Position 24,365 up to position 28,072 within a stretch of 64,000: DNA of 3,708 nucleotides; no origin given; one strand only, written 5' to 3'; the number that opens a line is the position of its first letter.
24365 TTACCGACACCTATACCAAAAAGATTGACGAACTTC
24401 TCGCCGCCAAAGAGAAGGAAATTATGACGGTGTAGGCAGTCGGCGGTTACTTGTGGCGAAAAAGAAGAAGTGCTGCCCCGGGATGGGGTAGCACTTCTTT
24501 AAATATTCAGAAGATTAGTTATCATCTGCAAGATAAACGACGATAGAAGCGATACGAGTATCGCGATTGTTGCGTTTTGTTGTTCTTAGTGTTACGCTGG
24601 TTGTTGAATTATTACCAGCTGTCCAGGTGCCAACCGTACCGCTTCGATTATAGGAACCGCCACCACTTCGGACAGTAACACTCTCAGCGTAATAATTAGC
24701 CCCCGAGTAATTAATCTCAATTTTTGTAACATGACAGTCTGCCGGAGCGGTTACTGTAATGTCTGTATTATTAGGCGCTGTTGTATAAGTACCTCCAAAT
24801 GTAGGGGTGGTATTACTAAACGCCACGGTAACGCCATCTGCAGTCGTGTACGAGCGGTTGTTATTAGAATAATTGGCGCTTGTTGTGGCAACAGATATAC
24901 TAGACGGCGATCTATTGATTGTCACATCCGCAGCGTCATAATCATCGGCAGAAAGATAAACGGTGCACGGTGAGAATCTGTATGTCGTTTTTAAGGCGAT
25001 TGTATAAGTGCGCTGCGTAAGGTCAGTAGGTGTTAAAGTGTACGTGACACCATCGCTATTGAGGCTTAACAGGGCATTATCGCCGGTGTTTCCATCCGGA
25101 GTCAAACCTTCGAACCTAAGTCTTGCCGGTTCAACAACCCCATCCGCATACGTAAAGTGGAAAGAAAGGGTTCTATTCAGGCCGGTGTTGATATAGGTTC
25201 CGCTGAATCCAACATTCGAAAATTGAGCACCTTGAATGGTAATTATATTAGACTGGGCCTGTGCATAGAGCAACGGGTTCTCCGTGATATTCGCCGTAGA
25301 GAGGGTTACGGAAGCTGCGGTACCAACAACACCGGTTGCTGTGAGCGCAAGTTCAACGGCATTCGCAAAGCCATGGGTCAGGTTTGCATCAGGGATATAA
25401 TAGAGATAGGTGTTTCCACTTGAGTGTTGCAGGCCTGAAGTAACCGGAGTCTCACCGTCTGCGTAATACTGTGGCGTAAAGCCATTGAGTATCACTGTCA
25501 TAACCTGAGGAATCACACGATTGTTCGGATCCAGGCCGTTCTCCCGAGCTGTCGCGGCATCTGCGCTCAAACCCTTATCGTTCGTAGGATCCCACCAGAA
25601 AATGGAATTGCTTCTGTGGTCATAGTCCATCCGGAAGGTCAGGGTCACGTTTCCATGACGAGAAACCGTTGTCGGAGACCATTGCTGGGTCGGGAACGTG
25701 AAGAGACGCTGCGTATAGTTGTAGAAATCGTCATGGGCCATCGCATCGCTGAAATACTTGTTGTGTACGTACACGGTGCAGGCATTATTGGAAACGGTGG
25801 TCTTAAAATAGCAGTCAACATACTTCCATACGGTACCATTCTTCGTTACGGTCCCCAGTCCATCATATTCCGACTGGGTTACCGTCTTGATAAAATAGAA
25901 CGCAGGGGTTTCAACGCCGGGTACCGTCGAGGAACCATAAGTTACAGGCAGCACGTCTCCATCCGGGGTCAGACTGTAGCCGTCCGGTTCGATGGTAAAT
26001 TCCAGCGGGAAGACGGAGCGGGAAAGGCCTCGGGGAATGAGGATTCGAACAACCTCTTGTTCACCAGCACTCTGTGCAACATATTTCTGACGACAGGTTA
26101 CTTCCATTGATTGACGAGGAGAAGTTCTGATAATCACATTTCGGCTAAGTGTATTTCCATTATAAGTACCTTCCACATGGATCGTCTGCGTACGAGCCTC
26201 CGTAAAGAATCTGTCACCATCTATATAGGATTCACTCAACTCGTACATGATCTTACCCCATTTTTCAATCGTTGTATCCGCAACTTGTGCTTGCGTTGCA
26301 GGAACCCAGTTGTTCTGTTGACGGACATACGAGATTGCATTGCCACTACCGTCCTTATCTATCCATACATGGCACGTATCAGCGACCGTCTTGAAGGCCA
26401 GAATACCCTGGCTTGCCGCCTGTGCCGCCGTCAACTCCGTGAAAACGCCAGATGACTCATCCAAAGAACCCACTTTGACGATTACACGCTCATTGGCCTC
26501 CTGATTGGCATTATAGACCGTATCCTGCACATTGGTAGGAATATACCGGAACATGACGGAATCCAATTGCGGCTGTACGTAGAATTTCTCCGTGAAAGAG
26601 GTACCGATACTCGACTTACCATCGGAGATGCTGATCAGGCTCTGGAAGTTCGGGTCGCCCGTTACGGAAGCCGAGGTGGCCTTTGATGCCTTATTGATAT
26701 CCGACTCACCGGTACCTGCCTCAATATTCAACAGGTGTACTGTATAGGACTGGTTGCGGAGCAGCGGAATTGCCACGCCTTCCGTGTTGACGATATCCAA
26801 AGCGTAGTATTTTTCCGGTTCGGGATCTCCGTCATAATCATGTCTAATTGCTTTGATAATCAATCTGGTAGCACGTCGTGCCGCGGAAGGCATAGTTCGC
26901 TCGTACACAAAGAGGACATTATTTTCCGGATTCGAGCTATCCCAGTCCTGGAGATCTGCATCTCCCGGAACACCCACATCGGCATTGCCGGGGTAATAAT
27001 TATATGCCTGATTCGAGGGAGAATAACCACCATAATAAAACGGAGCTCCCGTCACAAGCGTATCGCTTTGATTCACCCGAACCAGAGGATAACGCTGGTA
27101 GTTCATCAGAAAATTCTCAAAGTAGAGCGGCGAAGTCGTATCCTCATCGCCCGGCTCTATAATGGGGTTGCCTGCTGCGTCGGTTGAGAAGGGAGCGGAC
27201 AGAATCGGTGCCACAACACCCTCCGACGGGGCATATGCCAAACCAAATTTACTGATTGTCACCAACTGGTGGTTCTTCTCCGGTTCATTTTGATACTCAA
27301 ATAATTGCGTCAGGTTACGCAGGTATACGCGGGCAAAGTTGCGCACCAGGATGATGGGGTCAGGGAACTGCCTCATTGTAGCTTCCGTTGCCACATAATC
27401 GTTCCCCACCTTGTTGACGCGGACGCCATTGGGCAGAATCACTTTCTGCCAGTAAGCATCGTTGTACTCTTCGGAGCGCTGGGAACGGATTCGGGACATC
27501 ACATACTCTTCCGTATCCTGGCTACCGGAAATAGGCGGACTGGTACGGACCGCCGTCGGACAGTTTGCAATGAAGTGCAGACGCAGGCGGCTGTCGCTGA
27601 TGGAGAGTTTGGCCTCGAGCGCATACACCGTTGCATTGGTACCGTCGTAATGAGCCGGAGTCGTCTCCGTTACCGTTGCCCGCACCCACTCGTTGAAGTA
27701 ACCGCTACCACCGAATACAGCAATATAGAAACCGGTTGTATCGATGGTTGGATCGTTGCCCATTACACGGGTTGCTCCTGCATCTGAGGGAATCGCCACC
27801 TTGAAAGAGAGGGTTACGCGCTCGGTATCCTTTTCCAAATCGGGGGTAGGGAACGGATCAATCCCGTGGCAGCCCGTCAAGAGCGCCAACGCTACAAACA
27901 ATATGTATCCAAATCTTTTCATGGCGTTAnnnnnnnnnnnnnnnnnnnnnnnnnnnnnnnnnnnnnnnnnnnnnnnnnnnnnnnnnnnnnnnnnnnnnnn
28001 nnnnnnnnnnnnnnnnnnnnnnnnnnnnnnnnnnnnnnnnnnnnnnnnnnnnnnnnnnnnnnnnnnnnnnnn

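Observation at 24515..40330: Ten-gene type V (FimA/Mfa1-class) pilus operon with eight pilin-like lipoproteins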

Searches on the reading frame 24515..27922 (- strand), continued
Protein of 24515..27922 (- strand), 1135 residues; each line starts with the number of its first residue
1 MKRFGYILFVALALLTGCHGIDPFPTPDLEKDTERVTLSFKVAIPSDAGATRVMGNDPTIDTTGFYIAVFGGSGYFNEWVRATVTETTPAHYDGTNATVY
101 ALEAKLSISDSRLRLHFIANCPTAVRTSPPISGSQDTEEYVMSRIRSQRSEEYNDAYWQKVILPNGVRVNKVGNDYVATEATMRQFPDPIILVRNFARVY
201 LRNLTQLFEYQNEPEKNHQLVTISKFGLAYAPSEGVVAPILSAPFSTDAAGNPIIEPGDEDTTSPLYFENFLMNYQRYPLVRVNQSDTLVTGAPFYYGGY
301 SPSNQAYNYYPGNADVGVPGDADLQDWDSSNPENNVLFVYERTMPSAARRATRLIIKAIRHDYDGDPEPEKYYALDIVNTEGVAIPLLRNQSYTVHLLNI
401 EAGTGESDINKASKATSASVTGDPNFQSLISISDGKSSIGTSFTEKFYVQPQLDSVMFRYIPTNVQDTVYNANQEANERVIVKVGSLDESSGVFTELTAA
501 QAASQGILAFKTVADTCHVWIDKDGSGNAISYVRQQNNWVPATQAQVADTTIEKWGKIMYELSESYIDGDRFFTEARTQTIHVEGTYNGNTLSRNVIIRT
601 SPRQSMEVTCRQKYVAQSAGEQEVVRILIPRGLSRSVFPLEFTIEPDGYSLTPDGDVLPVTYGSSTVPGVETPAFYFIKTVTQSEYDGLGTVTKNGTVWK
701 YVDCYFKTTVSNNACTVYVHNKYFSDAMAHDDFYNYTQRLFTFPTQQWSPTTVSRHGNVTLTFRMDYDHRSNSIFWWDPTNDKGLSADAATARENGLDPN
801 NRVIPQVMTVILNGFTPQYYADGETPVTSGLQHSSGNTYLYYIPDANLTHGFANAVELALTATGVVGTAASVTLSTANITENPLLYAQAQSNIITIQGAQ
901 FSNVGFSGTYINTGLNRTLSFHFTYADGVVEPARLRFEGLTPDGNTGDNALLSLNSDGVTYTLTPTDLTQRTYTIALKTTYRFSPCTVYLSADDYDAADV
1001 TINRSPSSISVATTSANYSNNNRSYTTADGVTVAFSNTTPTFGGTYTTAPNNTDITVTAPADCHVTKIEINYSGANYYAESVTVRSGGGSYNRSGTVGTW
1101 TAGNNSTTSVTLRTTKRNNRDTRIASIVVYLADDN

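Call 43: fold_search(model_id=the predicted structure, library=pdb)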
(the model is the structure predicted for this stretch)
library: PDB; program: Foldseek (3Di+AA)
matches with E <= 10: 1821; with E <= 0.001: 150
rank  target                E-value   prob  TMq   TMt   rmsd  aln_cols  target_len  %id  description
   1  4rtd                  6.6e-12  1.00  0.09  0.09  42.7       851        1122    9  Escherichia coli alpha-2-macroglobulin activated by porcine elastase (released 2015-07-15)
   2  9ijj_4G               1.2e-10  1.00  0.11  0.04  54.4      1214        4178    9  In situ structure of the central apparatus in mouse sperm axoneme. (released 2025-06-04)
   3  7q60                  1.6e-10  1.00  0.09  0.09  41.5      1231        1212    7  Structure of TEV cleaved A2ML1 (A2ML1-TE) (released 2022-04-20)
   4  9ijj_4I               1.6e-10  1.00  0.12  0.06  56.8      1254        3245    7  In situ structure of the central apparatus in mouse sperm axoneme. (released 2025-06-04)
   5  5lf5_A                2.4e-10  1.00  0.12  0.21  22.7       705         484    8  Myelin-associated glycoprotein (MAG) deglycosylated full extracellular domain with co-purified ligand (released 2016-12-14)
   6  4u48                  2.6e-10  1.00  0.10  0.08  40.2      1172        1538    8  Crystal structure of Salmonella alpha-2-macroglobulin (released 2014-09-17)
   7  8wa2_A                1.9e-09  1.00  0.14  0.10  51.9      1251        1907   10  cryo-EM structure of native mastigonemes isolated from Chlamydomonas reinhardtii at 3.0 angstrom resolution (released 2024-04-10)
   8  8wa2_D                2.3e-09  1.00  0.14  0.11  42.4      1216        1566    8  cryo-EM structure of native mastigonemes isolated from Chlamydomonas reinhardtii at 3.0 angstrom resolution (released 2024-04-10)
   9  3dmk_A                2.3e-09  0.99  0.10  0.13  44.3      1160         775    7  Crystal structure of Down Syndrome Cell Adhesion Molecule (DSCAM) isoform 1.30.30, N-terminal eight Ig domains (released 2008-10-07)
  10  6avu_A                3.2e-09  1.00  0.12  0.14  25.1      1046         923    8  Human alpha-V beta-3 Integrin (open conformation) in complex with the therapeutic antibody LM609 (released 2017-11-01)
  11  9b4h_A                4.1e-09  1.00  0.12  0.08  43.9      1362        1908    8  Chlamydomonas reinhardtii mastigoneme filament (released 2024-04-10)
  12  8wa2_C                4.5e-09  1.00  0.14  0.12  49.9      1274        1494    9  cryo-EM structure of native mastigonemes isolated from Chlamydomonas reinhardtii at 3.0 angstrom resolution (released 2024-04-10)
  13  7q5z                  5.3e-09  0.99  0.10  0.08  43.7      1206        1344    9  Cryo-EM structure of native human A2ML1 (released 2022-04-20)
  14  7q62_B                5.8e-09  1.00  0.09  0.11  39.3       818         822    8  Structure of TEV cleaved A2ML1 dimer (A2ML1-TT dimer) (released 2022-04-20)
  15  4nen_A                6.1e-09  1.00  0.12  0.13  31.7       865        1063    8  An internal ligand-bound, metastable state of a leukocyte integrin, aXb2 (released 2014-01-15)
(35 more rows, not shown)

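Call 44: search_solved_structures(query=A1, max_evalue=10)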
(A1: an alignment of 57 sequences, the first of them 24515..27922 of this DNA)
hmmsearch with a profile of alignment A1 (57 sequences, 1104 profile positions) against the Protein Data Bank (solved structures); distinct sequences matched with E-value up to 10: 0.

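Call 61: search_protein_families(library=ncbifam, proteins=[window:24515-27922:-], max_evalue=10)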
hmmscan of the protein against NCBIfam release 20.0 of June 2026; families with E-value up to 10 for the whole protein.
window:24515-27922:- (1135 aa): 0 families

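Call 81: search_protein_representatives(alignment_id=A1)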
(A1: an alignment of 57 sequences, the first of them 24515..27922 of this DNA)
Query: 57 sequences, 1104 profile positions. Proteins with E-value up to 0.001 (for the whole library): 1059; up to 1e-10: 837; up to 1e-30: 544. The best 150 are listed.
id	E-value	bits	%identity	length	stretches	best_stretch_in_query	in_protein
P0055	0.0e+00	1555.0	-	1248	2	10-1074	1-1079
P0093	0.0e+00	1406.7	-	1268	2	1-1081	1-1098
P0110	0.0e+00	1333.5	-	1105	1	10-1102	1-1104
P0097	0.0e+00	1295.7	-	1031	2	9-904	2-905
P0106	0.0e+00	1288.3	-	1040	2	1-877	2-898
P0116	0.0e+00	1199.7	-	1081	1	2-1075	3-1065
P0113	0.0e+00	1154.0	-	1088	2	2-899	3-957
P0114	0.0e+00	1096.4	-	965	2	3-918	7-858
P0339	0.0e+00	1031.2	-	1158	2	1-981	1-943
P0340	1.3e-295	1000.4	-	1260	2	1-1083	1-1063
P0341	2.1e-281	953.4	-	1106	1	1-1103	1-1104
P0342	5.5e-279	945.4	-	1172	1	1-1103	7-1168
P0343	1.3e-278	944.2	-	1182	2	14-995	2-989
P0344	1.1e-267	908.0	-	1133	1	1-1100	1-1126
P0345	3.4e-261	886.5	-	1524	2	14-1009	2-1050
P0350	5.7e-214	730.1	-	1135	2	14-480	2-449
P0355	1.1e-136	474.2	-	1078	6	1-236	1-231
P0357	1.6e-127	443.8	-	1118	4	548-986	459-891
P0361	1.9e-115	403.9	-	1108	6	1-239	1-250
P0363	1.4e-106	374.5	-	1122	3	536-1068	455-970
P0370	2.0e-97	344.2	-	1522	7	581-770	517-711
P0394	2.2e-85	304.4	-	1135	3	570-1072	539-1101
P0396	1.1e-84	302.1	-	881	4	1-235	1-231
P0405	2.2e-82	294.4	-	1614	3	549-731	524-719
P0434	7.5e-78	279.4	-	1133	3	1-436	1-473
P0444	1.5e-75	271.7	-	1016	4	3-236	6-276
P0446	3.0e-75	270.7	-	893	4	1-252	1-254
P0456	7.3e-74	266.2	-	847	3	1-535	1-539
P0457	1.1e-73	265.6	-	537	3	1-242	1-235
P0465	7.1e-72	259.6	-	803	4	1-246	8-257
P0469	7.8e-71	256.2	-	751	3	1-259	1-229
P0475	6.1e-69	249.9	-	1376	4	572-757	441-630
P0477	3.5e-68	247.4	-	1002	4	1-250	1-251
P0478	4.0e-68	247.2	-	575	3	30-210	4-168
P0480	1.1e-67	245.7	-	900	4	545-757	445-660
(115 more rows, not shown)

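Call 82: list_cluster_members(proteins=[P0345, P0357, P0363, P0370, P0394, P0405, P0434, P0456, P0475, P0480])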
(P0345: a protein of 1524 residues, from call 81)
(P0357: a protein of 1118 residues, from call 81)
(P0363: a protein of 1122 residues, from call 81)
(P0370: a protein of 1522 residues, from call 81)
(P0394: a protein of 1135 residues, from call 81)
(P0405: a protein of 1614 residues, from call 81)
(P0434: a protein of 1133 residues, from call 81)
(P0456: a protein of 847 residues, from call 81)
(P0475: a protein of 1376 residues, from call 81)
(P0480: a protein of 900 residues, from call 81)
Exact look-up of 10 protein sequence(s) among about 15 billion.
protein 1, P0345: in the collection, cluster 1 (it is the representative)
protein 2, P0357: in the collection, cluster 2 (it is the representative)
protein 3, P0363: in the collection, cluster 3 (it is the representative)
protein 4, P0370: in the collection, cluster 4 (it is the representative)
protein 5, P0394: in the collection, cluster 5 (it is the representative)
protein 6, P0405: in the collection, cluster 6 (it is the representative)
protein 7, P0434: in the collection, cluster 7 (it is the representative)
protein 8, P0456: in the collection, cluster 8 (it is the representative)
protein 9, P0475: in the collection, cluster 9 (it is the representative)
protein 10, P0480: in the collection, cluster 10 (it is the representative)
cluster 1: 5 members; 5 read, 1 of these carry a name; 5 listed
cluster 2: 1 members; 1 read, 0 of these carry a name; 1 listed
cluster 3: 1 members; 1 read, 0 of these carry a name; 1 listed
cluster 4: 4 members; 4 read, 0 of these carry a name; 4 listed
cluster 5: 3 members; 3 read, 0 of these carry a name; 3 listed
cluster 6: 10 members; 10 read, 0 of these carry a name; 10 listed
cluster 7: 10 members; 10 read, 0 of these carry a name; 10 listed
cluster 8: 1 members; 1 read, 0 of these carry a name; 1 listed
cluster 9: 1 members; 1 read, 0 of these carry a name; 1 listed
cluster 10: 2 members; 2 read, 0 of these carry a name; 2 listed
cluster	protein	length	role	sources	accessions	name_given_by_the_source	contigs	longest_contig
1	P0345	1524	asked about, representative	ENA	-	-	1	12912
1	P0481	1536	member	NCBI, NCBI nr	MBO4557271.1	MAG: Ig-like domain-containing protein [Bacteroidales bacterium] | Ig-like domain-containing protein [Bacteroidales bacterium]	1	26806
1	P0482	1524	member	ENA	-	-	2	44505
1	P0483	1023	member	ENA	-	-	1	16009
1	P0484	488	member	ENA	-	-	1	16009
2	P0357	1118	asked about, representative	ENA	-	-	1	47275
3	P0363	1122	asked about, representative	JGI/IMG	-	-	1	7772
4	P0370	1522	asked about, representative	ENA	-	-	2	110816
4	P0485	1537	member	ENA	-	-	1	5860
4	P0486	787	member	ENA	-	-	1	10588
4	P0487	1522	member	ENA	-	-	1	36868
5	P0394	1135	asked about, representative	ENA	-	-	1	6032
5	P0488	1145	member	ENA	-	-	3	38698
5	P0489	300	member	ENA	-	-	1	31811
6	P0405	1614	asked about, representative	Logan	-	-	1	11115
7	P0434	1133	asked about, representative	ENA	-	-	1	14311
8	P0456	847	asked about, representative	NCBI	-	-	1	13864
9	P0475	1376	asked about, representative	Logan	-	-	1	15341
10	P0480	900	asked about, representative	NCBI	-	-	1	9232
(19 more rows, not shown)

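Call 83: list_cluster_members(proteins=[P0457, P0478, P0469, P0465, P0446, P0396, P0444, P0477, P0355, P0361])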
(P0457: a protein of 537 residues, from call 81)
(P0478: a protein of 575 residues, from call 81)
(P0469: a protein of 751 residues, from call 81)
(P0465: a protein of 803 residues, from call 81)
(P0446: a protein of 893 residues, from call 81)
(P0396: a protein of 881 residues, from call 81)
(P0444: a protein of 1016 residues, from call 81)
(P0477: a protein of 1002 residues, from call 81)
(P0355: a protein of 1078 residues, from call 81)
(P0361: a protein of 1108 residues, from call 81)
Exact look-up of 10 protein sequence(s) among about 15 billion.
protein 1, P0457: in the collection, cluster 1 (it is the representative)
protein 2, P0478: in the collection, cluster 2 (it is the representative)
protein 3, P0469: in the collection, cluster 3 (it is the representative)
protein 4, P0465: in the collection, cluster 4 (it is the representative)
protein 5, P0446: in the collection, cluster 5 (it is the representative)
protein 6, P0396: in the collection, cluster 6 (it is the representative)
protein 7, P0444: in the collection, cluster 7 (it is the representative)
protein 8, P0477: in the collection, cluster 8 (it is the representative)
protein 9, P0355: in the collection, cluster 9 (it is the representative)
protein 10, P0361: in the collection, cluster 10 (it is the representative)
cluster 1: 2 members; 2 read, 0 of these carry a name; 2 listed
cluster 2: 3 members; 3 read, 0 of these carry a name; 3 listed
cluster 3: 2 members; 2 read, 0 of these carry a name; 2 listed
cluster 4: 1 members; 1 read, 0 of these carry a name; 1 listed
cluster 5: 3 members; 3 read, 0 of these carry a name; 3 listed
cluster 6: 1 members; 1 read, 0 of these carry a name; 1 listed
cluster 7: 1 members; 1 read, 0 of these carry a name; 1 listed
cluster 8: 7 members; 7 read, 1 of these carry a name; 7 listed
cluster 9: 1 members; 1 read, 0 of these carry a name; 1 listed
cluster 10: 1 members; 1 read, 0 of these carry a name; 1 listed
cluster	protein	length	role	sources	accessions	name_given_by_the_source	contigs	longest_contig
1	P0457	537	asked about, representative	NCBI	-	-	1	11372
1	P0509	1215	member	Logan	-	-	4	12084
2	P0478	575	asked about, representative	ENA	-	-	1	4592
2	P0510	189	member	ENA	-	-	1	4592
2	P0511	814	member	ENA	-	-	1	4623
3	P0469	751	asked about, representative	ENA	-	-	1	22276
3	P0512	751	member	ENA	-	-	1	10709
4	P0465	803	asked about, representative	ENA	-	-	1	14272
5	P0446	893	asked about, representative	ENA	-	-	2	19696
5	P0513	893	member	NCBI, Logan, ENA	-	-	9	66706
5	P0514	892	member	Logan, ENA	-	-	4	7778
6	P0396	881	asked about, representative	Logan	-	-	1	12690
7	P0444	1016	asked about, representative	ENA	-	-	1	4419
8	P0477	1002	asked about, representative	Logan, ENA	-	-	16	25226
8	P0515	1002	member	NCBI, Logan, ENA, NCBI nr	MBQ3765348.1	MAG: hypothetical protein II874_01235 [Bacteroidales bacterium] | hypothetical protein [Bacteroidales bacterium]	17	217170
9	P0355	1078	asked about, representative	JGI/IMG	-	-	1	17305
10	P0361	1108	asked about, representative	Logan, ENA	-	-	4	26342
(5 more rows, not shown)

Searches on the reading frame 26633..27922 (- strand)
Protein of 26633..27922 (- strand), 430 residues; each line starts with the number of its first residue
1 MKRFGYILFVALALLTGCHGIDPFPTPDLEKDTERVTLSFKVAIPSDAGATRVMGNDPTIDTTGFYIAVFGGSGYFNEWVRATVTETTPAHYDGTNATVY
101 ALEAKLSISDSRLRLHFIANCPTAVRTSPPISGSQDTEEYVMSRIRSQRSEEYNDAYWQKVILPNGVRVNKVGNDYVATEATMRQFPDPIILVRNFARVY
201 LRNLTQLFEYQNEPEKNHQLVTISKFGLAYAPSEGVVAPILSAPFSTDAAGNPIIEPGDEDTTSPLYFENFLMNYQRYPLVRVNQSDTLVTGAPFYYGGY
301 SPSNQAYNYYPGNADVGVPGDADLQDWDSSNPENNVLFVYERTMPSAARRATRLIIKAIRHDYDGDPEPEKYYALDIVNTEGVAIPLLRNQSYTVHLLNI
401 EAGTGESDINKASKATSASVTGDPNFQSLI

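Call 58: predict_structure(alignment_id=A4)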
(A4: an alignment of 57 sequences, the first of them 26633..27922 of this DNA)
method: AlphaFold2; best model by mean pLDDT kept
length: 430 residues; sequences in the alignment: 57
mean_pLDDT: 81.6   pTM: 0.79
mean pLDDT of the five models: 81.6, 81.5, 79.9, 79.8, 78.8
residues with pLDDT >= 90: 184; 70-90: 172; 50-70: 29; < 50: 45
segments of 3 or more residues with pLDDT < 50: 14-32, 47-54, 91-94, 419-430
pLDDT, mean of each block of 10 residues (from residue 1): 53 43 36 77 64 54 93 93 81 60 93 94 89 88 88 80 94 89 92 83 92 92 95 92 90 80 83 80 82 88 89 92 93 86 85 94 91 90 85 87 91 73 32
secondary structure, 60 per line:
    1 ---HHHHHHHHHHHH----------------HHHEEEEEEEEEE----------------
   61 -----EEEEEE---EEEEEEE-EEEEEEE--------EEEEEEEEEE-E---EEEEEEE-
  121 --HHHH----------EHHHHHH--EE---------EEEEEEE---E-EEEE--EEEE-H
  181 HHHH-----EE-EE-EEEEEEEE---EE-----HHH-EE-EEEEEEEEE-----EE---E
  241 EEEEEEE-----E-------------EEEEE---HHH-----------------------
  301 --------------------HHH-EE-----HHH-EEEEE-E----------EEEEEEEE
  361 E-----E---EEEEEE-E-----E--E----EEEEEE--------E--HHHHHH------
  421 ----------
elements in order: H4-15 E35-44 E66-71 E75-81 E83-89 E98-107 E113-119 H123-126 H138-143 E157-163 E169-172 E175-178 H180-184 E196-203 E221-229 E240-247 E267-271 E336-340 E353-361 E371-376 E392-397 H409-414

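Call 60: fold_search(model_id=the predicted structure, library=pdb)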
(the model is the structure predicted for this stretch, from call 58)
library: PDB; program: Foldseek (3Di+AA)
matches with E <= 10: 700; with E <= 0.001: 12
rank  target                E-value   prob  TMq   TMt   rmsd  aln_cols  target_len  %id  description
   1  3liu_B                4.7e-11  1.00  0.42  0.48  13.0       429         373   14  Crystal structure of Putative cell adhesion protein (YP_001304840.1) from Parabacteroides distasonis ATCC 8503 at 2.05 (released 2010-02-09)
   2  3liu_A                5.2e-11  1.00  0.42  0.47  13.3       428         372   14  Crystal structure of Putative cell adhesion protein (YP_001304840.1) from Parabacteroides distasonis ATCC 8503 at 2.05 (released 2010-02-09)
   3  3r4r_A                5.4e-09  1.00  0.39  0.58   7.7       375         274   10  Crystal structure of a fimbrial assembly protein (BDI_3522) from Parabacteroides distasonis ATCC 8503 at 2.38 A resolu (released 2011-03-30)
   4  4jg5                  5.7e-09  1.00  0.38  0.47  14.2       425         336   13  Crystal structure of a putative cell adhesion protein (BDI_3519) from Parabacteroides distasonis ATCC 8503 at 2.34 A res (released 2013-03-20)
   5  5nf3                  7.8e-08  1.00  0.35  0.31  13.1       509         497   11  The fimbrial shaft protein Mfa1 from Porphyromonas gingivalis-C-terminal deletion (released 2018-02-07)
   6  6jzk_A                8.2e-08  1.00  0.37  0.44  11.1       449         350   12  Structure of FimA type-1 (FimA1) prepilin of the type V major fimbrium (released 2020-04-15)
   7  4rdb                  1.2e-07  1.00  0.37  0.50  14.5       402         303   14  Crystal structure of an immunoreactive 32 kDa antigen PG49 (PG_0181) from Porphyromonas gingivalis W83 at 1.45 A resolut (released 2014-12-03)
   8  3pay_B                5.4e-06  1.00  0.31  0.39  12.1       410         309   11  Crystal structure of a putative adhesin (BACOVA_04077) from Bacteroides ovatus at 2.50 A resolution (released 2010-11-10)
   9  3pay_D                6.0e-06  1.00  0.29  0.37  12.7       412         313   11  Crystal structure of a putative adhesin (BACOVA_04077) from Bacteroides ovatus at 2.50 A resolution (released 2010-11-10)
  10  3pay_A                8.0e-06  1.00  0.29  0.38  12.4       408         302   10  Crystal structure of a putative adhesin (BACOVA_04077) from Bacteroides ovatus at 2.50 A resolution (released 2010-11-10)
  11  5dhm_C                1.6e-05  1.00  0.32  0.48  15.7       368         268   12  Crystal structure of the fimbrial protein Mfa4 from Porphyromonas gingivalis (released 2016-04-06)
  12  3pay_C                5.3e-05  1.00  0.29  0.37  12.4       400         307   11  Crystal structure of a putative adhesin (BACOVA_04077) from Bacteroides ovatus at 2.50 A resolution (released 2010-11-10)
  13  9vqn                  2.9e-03  0.12  0.11  0.11  22.7       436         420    7  Crystal structure of Se-Met SSA1633 from Streptococcus sanguinis (Phase determination model) (released 2026-01-21)
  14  8wgg                  3.7e-03  0.21  0.15  0.15  20.8       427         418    7  Crystal structure of basal pilin PilB from Streptococcus sanguinis (released 2025-03-26)
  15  8wg6                  5.1e-03  0.13  0.13  0.13  21.1       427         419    7  Crystal structure of major pilin PilB from Streptococcus sanguinis - SeMet derivative (released 2025-03-26)
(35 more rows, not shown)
